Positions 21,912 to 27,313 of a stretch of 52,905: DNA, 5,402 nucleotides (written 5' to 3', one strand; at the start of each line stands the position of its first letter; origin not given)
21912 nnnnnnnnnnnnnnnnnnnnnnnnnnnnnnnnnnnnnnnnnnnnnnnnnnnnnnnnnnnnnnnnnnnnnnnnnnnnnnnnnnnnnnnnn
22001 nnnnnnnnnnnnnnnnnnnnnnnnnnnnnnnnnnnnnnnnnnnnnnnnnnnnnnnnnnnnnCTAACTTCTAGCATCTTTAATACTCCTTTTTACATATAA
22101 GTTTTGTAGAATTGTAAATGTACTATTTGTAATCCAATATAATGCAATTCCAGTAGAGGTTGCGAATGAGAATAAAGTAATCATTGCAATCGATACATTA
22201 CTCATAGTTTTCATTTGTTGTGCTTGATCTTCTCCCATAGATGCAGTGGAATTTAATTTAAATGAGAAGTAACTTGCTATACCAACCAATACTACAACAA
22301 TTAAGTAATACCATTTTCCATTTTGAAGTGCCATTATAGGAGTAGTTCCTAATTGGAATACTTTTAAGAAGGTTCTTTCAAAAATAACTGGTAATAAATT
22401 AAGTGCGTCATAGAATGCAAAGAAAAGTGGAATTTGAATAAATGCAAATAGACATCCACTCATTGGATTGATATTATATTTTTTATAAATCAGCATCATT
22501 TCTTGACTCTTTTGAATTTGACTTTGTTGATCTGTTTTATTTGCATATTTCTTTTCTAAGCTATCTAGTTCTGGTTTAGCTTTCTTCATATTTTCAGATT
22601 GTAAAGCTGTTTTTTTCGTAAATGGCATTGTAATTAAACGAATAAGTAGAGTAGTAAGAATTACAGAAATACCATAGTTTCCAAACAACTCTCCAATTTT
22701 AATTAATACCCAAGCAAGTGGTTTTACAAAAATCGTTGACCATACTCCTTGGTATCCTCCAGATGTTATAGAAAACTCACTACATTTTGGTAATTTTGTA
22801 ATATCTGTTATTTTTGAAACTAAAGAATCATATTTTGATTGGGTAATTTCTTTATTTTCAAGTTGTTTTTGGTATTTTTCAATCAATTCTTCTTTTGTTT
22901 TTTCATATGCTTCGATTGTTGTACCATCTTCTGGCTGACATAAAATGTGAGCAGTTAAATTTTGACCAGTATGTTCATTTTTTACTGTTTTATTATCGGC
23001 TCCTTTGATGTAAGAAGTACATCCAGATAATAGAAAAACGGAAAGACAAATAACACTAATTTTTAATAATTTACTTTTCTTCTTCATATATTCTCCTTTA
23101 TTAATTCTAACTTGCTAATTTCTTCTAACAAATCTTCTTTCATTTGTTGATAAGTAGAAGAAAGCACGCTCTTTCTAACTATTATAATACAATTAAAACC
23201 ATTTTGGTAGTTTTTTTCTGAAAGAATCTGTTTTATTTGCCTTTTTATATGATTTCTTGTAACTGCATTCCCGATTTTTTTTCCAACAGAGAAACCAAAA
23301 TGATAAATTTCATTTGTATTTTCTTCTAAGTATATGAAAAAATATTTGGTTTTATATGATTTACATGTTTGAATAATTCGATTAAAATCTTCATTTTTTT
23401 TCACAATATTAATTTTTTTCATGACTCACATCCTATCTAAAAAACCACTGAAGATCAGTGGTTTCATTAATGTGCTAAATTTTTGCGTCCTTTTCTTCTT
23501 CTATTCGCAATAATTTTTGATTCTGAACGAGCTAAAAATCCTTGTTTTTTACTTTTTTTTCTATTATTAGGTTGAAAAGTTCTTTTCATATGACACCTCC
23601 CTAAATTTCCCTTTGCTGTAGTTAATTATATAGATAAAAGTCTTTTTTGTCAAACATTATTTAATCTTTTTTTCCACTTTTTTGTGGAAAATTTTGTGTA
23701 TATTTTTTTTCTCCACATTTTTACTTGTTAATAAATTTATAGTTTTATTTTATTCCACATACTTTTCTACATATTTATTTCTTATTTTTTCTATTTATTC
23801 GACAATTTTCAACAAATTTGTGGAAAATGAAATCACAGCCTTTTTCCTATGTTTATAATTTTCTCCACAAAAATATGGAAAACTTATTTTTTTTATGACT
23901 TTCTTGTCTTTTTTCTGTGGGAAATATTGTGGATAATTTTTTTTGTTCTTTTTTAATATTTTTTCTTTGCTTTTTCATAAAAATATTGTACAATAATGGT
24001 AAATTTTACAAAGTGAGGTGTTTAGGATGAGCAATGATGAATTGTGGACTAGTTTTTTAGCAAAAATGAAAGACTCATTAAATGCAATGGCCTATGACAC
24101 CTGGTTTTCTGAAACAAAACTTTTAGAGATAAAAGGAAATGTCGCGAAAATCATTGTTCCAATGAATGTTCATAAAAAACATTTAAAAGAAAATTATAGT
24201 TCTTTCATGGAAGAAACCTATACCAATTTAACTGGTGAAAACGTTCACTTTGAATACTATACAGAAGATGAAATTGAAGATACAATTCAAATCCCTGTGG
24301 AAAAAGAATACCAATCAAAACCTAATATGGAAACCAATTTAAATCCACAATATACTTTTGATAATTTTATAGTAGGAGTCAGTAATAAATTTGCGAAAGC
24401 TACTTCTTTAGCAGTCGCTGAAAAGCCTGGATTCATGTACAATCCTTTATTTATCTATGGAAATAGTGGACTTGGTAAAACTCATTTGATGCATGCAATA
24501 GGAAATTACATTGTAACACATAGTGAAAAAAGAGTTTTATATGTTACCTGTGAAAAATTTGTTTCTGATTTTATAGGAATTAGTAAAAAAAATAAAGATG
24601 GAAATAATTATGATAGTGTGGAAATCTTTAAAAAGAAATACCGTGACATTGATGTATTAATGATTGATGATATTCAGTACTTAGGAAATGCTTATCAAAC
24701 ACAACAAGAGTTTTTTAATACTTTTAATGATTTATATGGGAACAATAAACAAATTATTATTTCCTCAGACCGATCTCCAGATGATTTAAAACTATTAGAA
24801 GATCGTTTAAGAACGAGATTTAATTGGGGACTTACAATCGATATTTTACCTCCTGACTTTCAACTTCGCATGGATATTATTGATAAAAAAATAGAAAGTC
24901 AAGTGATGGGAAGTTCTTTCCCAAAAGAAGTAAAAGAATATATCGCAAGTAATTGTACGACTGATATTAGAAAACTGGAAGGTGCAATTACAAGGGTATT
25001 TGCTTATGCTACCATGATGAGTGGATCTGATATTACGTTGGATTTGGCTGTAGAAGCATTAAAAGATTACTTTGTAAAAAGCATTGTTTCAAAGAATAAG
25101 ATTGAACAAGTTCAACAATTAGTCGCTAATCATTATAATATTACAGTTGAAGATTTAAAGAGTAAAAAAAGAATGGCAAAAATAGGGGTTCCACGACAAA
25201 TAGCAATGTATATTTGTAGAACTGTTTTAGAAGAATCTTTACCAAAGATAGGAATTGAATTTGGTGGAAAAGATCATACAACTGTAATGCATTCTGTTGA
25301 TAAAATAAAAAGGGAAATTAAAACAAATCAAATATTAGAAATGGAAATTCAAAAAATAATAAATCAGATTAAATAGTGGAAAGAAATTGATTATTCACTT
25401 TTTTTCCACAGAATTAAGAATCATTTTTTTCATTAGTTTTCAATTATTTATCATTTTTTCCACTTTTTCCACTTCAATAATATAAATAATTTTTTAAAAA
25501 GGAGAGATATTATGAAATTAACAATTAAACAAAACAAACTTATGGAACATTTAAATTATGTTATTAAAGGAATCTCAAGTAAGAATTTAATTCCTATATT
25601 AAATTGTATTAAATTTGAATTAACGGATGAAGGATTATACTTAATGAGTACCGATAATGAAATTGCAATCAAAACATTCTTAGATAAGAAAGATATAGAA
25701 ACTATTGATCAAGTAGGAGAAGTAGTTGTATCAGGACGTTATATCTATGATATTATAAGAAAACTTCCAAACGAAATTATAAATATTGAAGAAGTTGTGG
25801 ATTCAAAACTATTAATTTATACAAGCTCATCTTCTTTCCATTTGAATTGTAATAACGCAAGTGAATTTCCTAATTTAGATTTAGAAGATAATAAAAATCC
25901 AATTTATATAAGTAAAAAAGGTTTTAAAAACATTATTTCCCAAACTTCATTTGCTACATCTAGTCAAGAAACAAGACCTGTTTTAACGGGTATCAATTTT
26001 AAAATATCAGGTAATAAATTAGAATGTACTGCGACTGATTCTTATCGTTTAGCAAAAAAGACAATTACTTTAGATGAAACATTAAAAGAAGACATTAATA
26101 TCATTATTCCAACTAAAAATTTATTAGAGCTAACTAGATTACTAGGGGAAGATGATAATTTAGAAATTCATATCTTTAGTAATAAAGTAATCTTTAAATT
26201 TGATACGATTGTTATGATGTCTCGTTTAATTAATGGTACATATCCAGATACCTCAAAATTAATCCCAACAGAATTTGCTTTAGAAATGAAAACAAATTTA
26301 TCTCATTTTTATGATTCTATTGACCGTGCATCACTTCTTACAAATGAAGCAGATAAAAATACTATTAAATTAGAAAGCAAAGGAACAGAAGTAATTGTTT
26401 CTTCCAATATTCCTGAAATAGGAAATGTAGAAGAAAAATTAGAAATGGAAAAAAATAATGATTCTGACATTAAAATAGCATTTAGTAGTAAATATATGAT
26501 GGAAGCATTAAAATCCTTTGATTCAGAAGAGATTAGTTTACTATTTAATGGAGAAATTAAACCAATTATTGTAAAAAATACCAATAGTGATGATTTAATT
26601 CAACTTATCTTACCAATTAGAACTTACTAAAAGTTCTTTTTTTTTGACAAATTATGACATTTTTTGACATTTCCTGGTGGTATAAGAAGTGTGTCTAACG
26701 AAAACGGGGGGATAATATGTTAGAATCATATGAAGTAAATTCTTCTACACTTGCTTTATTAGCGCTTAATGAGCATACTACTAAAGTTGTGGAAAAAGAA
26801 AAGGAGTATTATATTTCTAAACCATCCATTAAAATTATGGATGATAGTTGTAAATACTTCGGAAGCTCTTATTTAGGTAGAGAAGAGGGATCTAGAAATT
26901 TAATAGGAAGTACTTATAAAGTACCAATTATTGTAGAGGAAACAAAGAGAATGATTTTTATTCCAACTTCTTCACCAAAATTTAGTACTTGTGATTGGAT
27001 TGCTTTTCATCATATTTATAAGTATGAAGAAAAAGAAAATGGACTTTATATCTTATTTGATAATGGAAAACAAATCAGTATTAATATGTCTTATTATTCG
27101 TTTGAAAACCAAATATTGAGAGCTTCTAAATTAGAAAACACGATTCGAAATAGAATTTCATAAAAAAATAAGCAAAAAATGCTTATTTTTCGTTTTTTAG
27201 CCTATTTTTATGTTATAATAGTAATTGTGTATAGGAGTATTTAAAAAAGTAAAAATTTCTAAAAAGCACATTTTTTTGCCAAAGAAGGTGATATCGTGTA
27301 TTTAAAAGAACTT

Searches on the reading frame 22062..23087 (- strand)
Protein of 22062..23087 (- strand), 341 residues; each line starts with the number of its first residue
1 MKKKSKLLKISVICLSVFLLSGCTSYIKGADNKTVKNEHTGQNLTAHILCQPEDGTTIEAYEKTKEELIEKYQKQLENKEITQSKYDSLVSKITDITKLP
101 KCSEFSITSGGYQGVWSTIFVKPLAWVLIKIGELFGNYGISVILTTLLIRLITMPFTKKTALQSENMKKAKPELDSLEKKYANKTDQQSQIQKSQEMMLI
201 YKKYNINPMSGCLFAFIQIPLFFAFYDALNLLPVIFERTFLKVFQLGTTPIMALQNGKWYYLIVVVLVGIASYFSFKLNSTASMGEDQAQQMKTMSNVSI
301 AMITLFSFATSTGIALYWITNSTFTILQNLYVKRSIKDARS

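Call 11: search_protein_families(library=pfam, proteins=[window:22062-23087:-])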
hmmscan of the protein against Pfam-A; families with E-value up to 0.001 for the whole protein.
window:22062-23087:- (341 aa): 1 family
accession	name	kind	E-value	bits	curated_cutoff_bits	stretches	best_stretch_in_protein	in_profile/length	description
PF02096.25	60KD_IMP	-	8e-38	130.4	35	1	138-334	1-163/163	60Kd inner membrane protein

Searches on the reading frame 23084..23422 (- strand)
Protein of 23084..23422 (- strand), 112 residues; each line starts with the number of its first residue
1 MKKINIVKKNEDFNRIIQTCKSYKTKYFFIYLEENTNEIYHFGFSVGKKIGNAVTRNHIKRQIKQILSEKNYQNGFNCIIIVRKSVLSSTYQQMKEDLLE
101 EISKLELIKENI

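Call 11: search_protein_families(library=pfam, proteins=[window:23084-23422:-])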
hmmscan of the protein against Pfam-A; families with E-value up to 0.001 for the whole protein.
window:23084-23422:- (112 aa): 1 family
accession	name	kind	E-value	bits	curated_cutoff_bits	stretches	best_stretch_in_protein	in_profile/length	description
PF00825.24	Ribonuclease_P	-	1.6e-23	83.3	22.3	1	1-104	1-107/109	Ribonuclease P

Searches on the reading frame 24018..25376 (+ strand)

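Call 11: search_protein_families(library=pfam, proteins=[window:24018-25376:+])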
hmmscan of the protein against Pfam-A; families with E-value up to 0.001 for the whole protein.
window:24018-25376:+ (452 aa): 9 families
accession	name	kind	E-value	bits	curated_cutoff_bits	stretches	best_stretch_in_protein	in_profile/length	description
PF00308.24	Bac_DnaA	-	2.6e-62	210.2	23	1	108-275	1-162/162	Bacterial DnaA ATPAse domain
PF08299.17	Bac_DnaA_C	-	2.2e-29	101.7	31.5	1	362-430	1-69/69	Bacterial dnaA protein helix-turn-helix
PF01695.23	IstB_IS21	-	1.1e-08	35.4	24.1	1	145-252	96-194/238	IstB-like ATP binding protein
PF11638.13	DnaA_N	-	2.6e-08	33.9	24.6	1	8-64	2-59/65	DnaA N-terminal domain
PF00004.35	AAA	-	4.1e-06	27.7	21.2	1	145-257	2-114/131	ATPase family associated with various cellular activities (AAA)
PF13173.12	AAA_14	-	7.9e-06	26.3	27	1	143-278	4-122/129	AAA domain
PF13401.12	AAA_22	-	1.3e-05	26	27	1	144-241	8-109/130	AAA domain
PF13479.12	AAA_24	-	8.9e-05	22.9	27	1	144-222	5-76/195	AAA domain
PF01637.24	ATPase_2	-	0.00017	21.9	33.2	0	141-177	20-55/225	ATPase domain predominantly from Archaea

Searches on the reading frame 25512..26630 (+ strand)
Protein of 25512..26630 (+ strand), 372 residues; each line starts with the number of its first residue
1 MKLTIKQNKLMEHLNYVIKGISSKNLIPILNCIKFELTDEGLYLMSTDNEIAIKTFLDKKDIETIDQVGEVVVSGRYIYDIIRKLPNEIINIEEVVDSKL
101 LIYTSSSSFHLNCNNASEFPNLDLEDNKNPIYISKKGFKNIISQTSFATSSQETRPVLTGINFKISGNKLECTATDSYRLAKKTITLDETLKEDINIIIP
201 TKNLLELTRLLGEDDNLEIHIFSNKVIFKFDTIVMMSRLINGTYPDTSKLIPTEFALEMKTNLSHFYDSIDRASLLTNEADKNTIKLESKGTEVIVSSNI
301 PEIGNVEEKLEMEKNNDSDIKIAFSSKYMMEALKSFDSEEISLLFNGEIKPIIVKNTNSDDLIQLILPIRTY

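Call 11: search_protein_families(library=pfam, proteins=[window:25512-26630:+])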
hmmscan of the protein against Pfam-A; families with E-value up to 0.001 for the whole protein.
window:25512-26630:+ (372 aa): 3 families
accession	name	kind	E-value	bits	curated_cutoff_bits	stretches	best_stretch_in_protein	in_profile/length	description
PF02767.21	DNA_pol3_beta_2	-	9.1e-39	132.8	27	1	133-246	2-116/116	DNA polymerase III beta subunit, central domain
PF00712.24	DNA_pol3_beta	-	1.6e-37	128.8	24.4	2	1-123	1-120/120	DNA polymerase III beta subunit, N-terminal domain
PF02768.20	DNA_pol3_beta_3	-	3.9e-25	88.4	27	1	249-370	2-121/121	DNA polymerase III beta subunit, C-terminal domain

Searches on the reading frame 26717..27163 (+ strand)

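Call 11: search_protein_families(library=pfam, proteins=[window:26717-27163:+])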
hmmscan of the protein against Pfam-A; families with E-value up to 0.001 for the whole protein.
window:26717-27163:+ (148 aa): 1 family
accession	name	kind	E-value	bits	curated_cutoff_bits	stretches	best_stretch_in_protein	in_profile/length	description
PF06338.17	ComK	-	4.1e-42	143.9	22.3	1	3-147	2-151/152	ComK protein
